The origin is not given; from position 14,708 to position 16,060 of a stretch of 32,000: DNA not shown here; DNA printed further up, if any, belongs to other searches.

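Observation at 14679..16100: AT-rich 351-aa orphan gene wedged between argF and argG, bracketed by a 10-bp direct repeat and carrying an outward-facing promoter-like site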

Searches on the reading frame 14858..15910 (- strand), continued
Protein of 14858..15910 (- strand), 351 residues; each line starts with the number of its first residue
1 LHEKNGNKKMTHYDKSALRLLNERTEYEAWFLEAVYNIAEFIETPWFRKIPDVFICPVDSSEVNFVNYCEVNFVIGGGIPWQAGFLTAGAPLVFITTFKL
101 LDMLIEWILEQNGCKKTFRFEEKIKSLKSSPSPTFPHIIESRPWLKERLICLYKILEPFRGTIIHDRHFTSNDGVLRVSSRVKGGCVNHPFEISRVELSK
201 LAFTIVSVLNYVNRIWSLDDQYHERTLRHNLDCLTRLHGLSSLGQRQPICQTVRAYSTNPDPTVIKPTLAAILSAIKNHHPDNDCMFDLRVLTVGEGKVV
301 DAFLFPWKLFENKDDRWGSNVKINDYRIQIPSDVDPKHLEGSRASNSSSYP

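Call 37: search_protein_families(library=padloc, alignment_id=A2, max_evalue=0.00001)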
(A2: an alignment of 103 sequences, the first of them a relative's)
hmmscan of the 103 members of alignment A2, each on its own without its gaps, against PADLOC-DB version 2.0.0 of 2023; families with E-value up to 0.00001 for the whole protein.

A. member 1, L003:6234-7001:- (256 aa): 0 families

B. families by the number of members that match (of 103 scanned): 61 families (the first 25 are shown)
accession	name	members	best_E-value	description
PDLC03826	DitA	2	8.2e-14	-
PDLC00407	ThsA1|ThsA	1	1.4e-157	STALD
PDLC00433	ThsB1|ThsB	1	2e-71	TIR-like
PDLC01995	RtcR_PspF2--CARF_AAA_HTH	1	2.3e-65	-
PDLC04688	PDC-M50B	1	3.3e-57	-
PDLC00412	ThsA1|ThsA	1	5.1e-56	STALD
PDLC00409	ThsA1|ThsA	1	2.8e-52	STALD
PDLC00431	ThsB1|ThsB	1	1.4e-50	TIR-like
PDLC03963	SoFic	1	9e-42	-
PDLC01994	RtcR_PspF1--CARF_AAA_HTH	1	4.3e-39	-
PDLC04892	PDC-S06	1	4.4e-36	-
PDLC01993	RtcR--CARF_AAA_HTH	1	1.8e-34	-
PDLC04891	PDC-S06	1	2.8e-33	-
PDLC04888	PDC-S06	1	3e-33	-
PDLC00416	ThsA1|ThsA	1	9.6e-32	STALD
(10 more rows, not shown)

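Call 43: search_protein_representatives(alignment_id=A1)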
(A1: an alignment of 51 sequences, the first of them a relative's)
Query: 51 sequences, 326 profile positions. Proteins with E-value up to 0.001 (for the whole library): 415; up to 1e-10: 274; up to 1e-30: 90. The best 150 are listed.
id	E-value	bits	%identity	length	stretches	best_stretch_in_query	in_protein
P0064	1.1e-139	481.4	-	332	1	4-323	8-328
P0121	2.9e-114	397.8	-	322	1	3-320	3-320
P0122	4.4e-114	397.2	-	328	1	2-323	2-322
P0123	1.3e-112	392.4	-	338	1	4-323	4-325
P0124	4.8e-108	377.4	-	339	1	4-320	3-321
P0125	1.4e-107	375.8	-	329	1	7-321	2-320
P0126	1.3e-104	366.1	-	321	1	9-322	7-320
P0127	7.6e-103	360.3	-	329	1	3-322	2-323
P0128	5.4e-102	357.5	-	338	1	4-323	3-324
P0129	2.2e-100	352.2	-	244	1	30-248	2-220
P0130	9.0e-98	343.6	-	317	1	3-315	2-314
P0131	9.3e-98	343.6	-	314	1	9-314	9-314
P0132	1.0e-95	336.9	-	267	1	1-207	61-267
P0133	2.4e-95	335.7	-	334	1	12-323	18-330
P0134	1.1e-93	330.1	-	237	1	91-323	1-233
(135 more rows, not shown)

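Call 45: search_protein_families(library=pfam, alignment_id=A3, max_evalue=1)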
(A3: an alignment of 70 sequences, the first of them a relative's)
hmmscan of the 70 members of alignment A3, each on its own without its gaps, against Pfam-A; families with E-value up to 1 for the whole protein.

A. member 1, P0001 (342 aa): 0 families

B. families by the number of members that match (of 70 scanned): 36 families (the first 25 are shown)
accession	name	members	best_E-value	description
PF18735.6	HEPN_RiboL-PSP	5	0.015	RiboL-PSP-HEPN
PF13643.11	DUF4145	2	0.07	Domain of unknown function (DUF4145)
PF15731.11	MqsA_antitoxin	1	0.012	Antitoxin component of bacterial toxin-antitoxin system, MqsA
PF03119.21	DNA_ligase_ZBD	1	0.013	NAD-dependent DNA ligase C4 zinc finger domain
PF08000.17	bPH_1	1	0.017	Bacterial PH domain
PF25042.1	DUF7787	1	0.02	Domain of unknown function (DUF7787)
PF17630.7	DUF5511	1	0.021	Family of unknown function (DUF5511)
PF18730.6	HEPN_Cthe2314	1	0.026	Cthe_2314-like HEPN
PF01934.22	HepT-like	1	0.028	Ribonuclease HepT-like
PF20996.2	DUF5581_N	1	0.035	Family of unknown function (DUF5581) N-terminal domain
PF03769.21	Attacin_C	1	0.046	Attacin, C-terminal region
PF08742.16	C8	1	0.051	C8 domain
PF12237.13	PCIF1_WW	1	0.057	Phosphorylated CTD interacting factor 1 WW domain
PF07707.21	BACK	1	0.058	BTB And C-terminal Kelch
PF20092.4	DUF6483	1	0.059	Family of unknown function (DUF6483)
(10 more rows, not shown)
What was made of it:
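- On HEPN superfamily: Hits recur across four HEPN families but all are below threshold (call 45).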

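Call 46: search_protein_families(library=padloc, alignment_id=A3, max_evalue=1)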
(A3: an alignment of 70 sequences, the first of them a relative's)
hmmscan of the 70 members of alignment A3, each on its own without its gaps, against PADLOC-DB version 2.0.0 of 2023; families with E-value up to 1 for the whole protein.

A. member 1, P0001 (342 aa): 0 families

B. families by the number of members that match (of 70 scanned): 7 families
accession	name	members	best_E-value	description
PDLC03562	REase_II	1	0.0018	Type II restriction enzyme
PDLC01174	CorA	1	0.0023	CorA-like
PDLC00619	ZorC1|ZorC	1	0.004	EH signature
PDLC03684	HEase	1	0.0094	homing endonuclease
PDLC00858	E2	1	0.015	E2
PDLC03601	REase_MTase_IIG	1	0.019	Type IIG restriction enzyme-methyltransferase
PDLC01032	Csx1/Csm6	1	0.048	CARF+HEPN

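Call 47: search_solved_structures(query=A3, max_evalue=10, show_alignments=3)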
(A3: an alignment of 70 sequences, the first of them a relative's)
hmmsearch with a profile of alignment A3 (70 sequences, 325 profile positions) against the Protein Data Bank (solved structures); distinct sequences matched with E-value up to 10: 3.
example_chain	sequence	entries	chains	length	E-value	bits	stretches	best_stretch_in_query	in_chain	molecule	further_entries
1ycq_A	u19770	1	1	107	0.2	13.9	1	180-237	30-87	MDM2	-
7bj0_A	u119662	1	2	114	0.28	13.4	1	181-237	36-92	E3 ubiquitin-protein ligase Mdm2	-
3s6x_A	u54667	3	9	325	1.1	11.5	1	38-90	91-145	Outer capsid protein sigma-1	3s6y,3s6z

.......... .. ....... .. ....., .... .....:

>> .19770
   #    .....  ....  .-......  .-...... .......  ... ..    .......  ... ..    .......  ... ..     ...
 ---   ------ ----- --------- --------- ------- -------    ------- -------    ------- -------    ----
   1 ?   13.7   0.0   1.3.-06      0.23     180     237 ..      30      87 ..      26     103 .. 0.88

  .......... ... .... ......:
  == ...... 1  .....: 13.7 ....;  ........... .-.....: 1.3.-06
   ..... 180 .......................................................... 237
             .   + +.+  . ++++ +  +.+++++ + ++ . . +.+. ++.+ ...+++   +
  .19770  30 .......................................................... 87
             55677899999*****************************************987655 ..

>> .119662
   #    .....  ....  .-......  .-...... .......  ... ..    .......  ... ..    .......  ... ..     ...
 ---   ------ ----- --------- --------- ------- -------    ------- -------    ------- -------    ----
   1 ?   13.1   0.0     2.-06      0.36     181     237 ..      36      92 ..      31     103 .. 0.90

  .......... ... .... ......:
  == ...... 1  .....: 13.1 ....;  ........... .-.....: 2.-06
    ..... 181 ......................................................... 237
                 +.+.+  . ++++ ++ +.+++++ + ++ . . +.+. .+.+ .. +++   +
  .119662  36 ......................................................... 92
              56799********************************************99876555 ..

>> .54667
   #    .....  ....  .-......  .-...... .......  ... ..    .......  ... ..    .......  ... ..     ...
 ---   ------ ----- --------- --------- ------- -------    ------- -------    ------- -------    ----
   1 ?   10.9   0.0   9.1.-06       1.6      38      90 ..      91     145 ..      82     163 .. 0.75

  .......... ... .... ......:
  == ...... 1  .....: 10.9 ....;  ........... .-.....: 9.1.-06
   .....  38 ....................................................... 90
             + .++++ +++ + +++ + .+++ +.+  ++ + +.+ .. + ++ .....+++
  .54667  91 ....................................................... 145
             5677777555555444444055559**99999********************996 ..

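Call 61: find_encoding_contigs(protein=P0003, flank=4000, max_places=2)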
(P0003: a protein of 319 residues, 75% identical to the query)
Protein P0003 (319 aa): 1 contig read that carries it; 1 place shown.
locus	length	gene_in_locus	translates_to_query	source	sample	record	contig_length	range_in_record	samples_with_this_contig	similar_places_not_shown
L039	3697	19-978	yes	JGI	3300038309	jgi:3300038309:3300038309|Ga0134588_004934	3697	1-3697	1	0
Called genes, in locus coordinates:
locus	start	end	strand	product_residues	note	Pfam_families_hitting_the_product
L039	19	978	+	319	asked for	-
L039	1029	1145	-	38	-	-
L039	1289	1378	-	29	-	-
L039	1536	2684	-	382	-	PF13433:Peripla_BP_5, PF13458:Peripla_BP_6, PF01094:ANF_receptor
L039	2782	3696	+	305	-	?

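Call 62: find_encoding_contigs(protein=P0002, flank=4000, max_places=2)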
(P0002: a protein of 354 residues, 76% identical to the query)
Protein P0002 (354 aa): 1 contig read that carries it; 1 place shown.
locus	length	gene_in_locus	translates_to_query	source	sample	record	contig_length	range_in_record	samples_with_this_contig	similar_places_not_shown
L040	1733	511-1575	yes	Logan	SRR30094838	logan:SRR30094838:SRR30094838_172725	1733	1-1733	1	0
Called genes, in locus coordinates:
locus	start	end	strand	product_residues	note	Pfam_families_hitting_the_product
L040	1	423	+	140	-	?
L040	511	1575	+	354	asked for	-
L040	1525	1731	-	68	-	?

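Call 77: find_related_loci(query=A1, collection=viral_contigs, flank=8000)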
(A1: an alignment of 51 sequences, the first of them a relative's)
Query A1 (342 aa) in viral_contigs; peptide patterns used: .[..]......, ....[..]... (x = any residue, [..] = any of these).
44 stretches matched a pattern, but none encodes a relative of the query by tblastn (E <= 1e-3).

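Call 78: search_dna_similar(query=P0001, collection=plasmids, mode=protein, max_evalue=0.00001, max_rows=20)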
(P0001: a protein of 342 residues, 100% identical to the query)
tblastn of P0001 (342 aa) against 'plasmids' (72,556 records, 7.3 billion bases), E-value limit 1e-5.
Records with a match: 4; places in all: 4; records where one place covers at least 80% of the query: 0.
Best place of each record, by identity: <60% 4.
By first word of the organism name: Burkholderia 3; Salinigranum 1.
By predicted mobility (MOB-suite, as given by PLSDB): conjugative 3; non-mobilizable 1.
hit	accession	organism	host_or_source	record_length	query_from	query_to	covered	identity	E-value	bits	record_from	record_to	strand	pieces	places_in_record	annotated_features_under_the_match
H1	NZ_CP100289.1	Burkholderia glumae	cell culture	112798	73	330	75%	26.8%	4e-18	93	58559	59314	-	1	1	hypothetical protein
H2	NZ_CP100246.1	Burkholderia glumae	cell culture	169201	73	330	75%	26.8%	4e-18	93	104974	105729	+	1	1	hypothetical protein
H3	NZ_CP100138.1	Burkholderia glumae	cell culture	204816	73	330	75%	26.8%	4e-18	93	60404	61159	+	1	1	hypothetical protein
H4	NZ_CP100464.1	Salinigranum marinum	cell culture,Saline soil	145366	4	253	73%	26.6%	6e-7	59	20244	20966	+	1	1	hypothetical protein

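Call 79: search_dna_similar(query=P0001, collection=phages, mode=protein, max_evalue=0.00001, max_rows=20)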
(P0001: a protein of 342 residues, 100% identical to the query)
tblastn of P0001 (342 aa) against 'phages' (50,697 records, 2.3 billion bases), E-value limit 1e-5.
No match.
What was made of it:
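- It is absent from phage collections (calls 77, 79).
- Tried and rejected: No family members were found in IMG/VR or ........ (calls 77, 79).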

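Call 80: get_annotated_region(hit=H2, flank=7000)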
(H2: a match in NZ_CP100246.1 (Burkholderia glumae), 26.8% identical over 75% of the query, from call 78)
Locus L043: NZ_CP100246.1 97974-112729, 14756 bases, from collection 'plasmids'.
description: Burkholderia glumae strain BGR28S plasmid p28s1p, complete sequence
organism: Burkholderia glumae (NCBI taxid 337)
taxonomy: Bacteria; Pseudomonadota; Betaproteobacteria; Burkholderiales; Burkholderiaceae; Burkholderia; Burkholderia glumae
host: -; source: cell culture; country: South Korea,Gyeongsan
typing (MOB-suite, as given by PLSDB): conjugative; replicon rep_cluster_1449,rep_cluster_382; relaxase MOBF; mating-pair formation MPF_F
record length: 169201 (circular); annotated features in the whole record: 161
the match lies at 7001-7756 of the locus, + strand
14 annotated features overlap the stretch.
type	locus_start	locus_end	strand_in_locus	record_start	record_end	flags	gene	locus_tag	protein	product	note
CDS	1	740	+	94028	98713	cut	-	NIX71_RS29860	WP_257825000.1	RHS repeat-associated core domain-containing protein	-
CDS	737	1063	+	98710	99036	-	-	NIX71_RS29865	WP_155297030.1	hypothetical protein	-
CDS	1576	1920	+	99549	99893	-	-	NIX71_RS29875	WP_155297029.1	hypothetical protein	-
CDS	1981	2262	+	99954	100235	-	-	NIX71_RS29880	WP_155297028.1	DUF2750 domain-containing protein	-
CDS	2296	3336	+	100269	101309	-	-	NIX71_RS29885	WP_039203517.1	DNA cytosine methyltransferase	GO:0006304 - DNA modification [Evidence IEA]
CDS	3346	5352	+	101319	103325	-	-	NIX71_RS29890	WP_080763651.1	ATP-binding protein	-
CDS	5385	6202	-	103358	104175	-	-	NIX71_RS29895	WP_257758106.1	IS5-like element ISBugl2 family transposase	GO:0006313 - DNA transposition [Evidence IEA]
CDS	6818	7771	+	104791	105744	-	-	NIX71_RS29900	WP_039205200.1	hypothetical protein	-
CDS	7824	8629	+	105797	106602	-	-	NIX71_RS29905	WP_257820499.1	IS5 family transposase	-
CDS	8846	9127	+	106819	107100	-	-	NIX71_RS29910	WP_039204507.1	DUF1778 domain-containing protein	-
CDS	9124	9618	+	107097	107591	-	-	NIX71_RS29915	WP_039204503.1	GNAT family N-acetyltransferase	-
CDS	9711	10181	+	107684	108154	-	-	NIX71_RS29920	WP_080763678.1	ProQ/FINO family protein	-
CDS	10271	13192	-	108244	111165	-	mobF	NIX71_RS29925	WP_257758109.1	MobF family relaxase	-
CDS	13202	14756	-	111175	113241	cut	-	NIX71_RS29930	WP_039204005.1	type IV secretion system DNA-binding domain-containing protein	-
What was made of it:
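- On B. glumae conjugative plasmids it is flanked by IS5 copies and lies near a Dcm methyltransferase and TacAT-like (DUF1778/GNAT) genes (call 80).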

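Call 86: list_cluster_members(proteins=[P0089, P0119, P0039, P0056, P0073, P0038, P0006, P0001])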
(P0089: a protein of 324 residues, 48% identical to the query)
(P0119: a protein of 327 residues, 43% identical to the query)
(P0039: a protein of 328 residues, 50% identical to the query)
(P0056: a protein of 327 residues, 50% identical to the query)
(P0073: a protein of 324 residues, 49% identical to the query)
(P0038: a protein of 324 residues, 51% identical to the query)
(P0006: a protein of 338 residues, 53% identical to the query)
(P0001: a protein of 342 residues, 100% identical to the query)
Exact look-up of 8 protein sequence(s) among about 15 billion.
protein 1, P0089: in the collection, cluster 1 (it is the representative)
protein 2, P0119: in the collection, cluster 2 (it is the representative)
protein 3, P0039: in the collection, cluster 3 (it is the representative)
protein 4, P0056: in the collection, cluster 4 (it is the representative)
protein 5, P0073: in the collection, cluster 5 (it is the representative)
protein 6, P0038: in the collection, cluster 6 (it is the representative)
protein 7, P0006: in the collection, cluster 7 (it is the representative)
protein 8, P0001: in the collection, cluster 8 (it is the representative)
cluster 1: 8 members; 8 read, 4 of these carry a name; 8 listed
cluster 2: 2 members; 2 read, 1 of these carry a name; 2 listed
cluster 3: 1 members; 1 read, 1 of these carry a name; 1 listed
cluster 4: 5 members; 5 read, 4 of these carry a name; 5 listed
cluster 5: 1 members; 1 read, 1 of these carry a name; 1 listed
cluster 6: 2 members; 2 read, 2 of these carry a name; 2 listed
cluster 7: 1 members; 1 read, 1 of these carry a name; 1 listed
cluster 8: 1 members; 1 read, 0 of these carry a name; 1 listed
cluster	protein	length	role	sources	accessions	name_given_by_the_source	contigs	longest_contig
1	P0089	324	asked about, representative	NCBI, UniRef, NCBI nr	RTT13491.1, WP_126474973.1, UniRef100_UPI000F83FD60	hypothetical protein DY954_07595 [Pseudomonas aeruginosa] | hypothetical protein n=1 Tax=Pseudomonas aeruginosa TaxID=287 RepID=UPI000F83FD60 | hypothetical protein [Pseudomonas aeruginosa]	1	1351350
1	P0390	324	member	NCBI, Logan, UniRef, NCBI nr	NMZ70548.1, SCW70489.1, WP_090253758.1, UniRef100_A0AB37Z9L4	hypothetical protein SAMN05216370_2970 [Pseudomonas peli] | Uncharacterized protein n=1 Tax=Pseudomonas peli TaxID=592361 RepID=A0AB37Z9L4_9PSED | hypothetical protein [Pseudomonas peli]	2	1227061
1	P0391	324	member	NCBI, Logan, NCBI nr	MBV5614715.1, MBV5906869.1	hypothetical protein KUU34_30715 [Pseudomonas aeruginosa] | hypothetical protein [Pseudomonas aeruginosa]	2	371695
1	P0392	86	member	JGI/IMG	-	hypothetical protein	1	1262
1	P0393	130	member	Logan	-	-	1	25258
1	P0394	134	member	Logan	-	-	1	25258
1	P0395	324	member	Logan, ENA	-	-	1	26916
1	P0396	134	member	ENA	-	-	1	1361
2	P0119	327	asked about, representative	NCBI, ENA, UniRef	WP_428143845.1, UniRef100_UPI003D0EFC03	hypothetical protein [Delftia acidovorans] | hypothetical protein n=1 Tax=Delftia acidovorans TaxID=80866 RepID=UPI003D0EFC03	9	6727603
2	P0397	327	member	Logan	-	-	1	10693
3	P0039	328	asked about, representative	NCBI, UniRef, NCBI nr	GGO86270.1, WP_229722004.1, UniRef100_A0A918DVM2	hypothetical protein GCM10011348_36740 [Marinobacterium nitratireducens] | Uncharacterized protein n=1 Tax=Marinobacterium nitratireducens TaxID=518897 ... | hypothetical protein [Marinobacterium nitratireducens]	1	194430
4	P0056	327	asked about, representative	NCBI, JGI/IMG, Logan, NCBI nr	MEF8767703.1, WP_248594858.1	hypothetical protein [Candidatus Accumulibacter contiguus] | hypothetical protein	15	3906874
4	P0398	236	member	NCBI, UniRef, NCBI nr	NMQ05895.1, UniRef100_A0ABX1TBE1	hypothetical protein E4Q08_11780 [Candidatus Accumulibacter phosphatis] | WYL domain-containing protein n=2 Tax=Candidatus Accumulibacter contiguus TaxID=2954381 ... | hypothetical protein [Candidatus Accumulibacter contiguus]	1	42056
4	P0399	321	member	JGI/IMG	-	hypothetical protein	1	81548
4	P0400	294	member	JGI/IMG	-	hypothetical protein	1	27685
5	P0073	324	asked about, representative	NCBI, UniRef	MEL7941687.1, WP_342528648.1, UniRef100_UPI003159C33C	hypothetical protein [Pseudomonas delhiensis] | hypothetical protein n=1 Tax=Pseudomonas delhiensis TaxID=366289 RepID=UPI003159C33C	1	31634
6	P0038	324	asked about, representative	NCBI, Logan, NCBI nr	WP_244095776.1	hypothetical protein [Rhodoferax ferrireducens]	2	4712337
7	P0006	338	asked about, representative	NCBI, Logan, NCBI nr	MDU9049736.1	MAG: hypothetical protein Q3M30_12885 [Candidatus Electrothrix sp. Rat3] | hypothetical protein [Candidatus Electrothrix rattekaaiensis]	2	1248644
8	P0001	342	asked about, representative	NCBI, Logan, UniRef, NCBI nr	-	-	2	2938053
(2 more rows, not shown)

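Call 90: find_homologous_proteins(query=A6, max_evalue=0.001)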
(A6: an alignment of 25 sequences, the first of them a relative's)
Query A6 (25 sequences) (328 aa, profile of the alignment): 22 proteins with E <= 0.001 among 8000 candidates.
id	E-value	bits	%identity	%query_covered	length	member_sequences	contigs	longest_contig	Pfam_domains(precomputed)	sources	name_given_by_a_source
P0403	7.2e-125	434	36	98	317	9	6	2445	-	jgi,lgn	jgi:hypothetical protein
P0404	1.3e-124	433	39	97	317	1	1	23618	-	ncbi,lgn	ncbi:MAG: hypothetical protein WBC40_04310 [Halobacteriota archaeon]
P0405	4.0e-121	422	38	97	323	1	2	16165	-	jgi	jgi:hypothetical protein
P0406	1.6e-120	420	39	98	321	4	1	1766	-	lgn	-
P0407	8.4e-119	414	36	96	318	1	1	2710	-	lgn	-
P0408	4.9e-118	412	40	97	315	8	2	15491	-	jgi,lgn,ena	-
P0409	2.0e-117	410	40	98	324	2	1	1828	-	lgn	-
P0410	7.9e-117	408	30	96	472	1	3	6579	-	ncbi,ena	-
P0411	7.2e-114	398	32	96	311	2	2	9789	-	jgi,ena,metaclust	metaclust:\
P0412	8.6e-114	398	39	98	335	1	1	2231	-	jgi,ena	-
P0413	1.1e-112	394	36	97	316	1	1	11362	-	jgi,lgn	-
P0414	1.8e-111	390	36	97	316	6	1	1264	-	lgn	-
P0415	5.9e-111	389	33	97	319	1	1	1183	-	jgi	-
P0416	2.5e-105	370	28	96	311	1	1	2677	-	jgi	jgi:hypothetical protein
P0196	1.9e-102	361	100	100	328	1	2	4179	-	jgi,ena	-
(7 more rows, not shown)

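Call 92: find_encoding_contigs(protein=P0119, flank=10000, max_places=3)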
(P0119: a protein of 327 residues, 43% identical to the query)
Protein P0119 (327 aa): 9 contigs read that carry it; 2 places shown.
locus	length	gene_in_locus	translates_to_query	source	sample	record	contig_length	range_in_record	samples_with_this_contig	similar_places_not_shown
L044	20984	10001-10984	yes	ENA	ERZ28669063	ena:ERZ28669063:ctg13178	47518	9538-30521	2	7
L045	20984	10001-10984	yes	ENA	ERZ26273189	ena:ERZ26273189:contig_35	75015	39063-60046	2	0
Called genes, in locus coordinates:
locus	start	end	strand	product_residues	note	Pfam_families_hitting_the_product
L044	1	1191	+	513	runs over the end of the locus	PF06609:TRI12, PF07690:MFS_1, PF00083:Sugar_tr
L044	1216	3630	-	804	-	PF07660:STN, PF07715:Plug, PF00593:TonB_dep_Rec_b-barrel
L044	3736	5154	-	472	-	PF04542:Sigma70_r2, PF08281:Sigma70_r4_2, PF04773:FecR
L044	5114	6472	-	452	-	PF26769:HAMP_PhoQ (weak), PF00512:HisKA (weak), PF02518:HATPase_c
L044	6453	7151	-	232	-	PF00072:Response_reg, PF00486:Trans_reg_C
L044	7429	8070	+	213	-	PF07715:Plug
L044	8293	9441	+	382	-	PF00593:TonB_dep_Rec_b-barrel, PF14905:OMP_b-brl_3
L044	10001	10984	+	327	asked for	-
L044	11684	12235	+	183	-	PF14302:DUF4377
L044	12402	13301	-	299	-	PF00126:HTH_1, PF03466:LysR_substrate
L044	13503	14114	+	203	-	PF02798:GST_N, PF13417:GST_N_3, PF13409:GST_N_2, PF00043:GST_C (weak), PF14497:GST_C_3 (weak), PF13410:GST_C_2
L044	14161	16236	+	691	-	PF01243:PNPOx_N (faint), PF00970:FAD_binding_6, PF00175:NAD_binding_1, PF00111:Fer2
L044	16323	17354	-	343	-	PF13671:AAA_33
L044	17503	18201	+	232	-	-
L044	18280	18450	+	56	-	-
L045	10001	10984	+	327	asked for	-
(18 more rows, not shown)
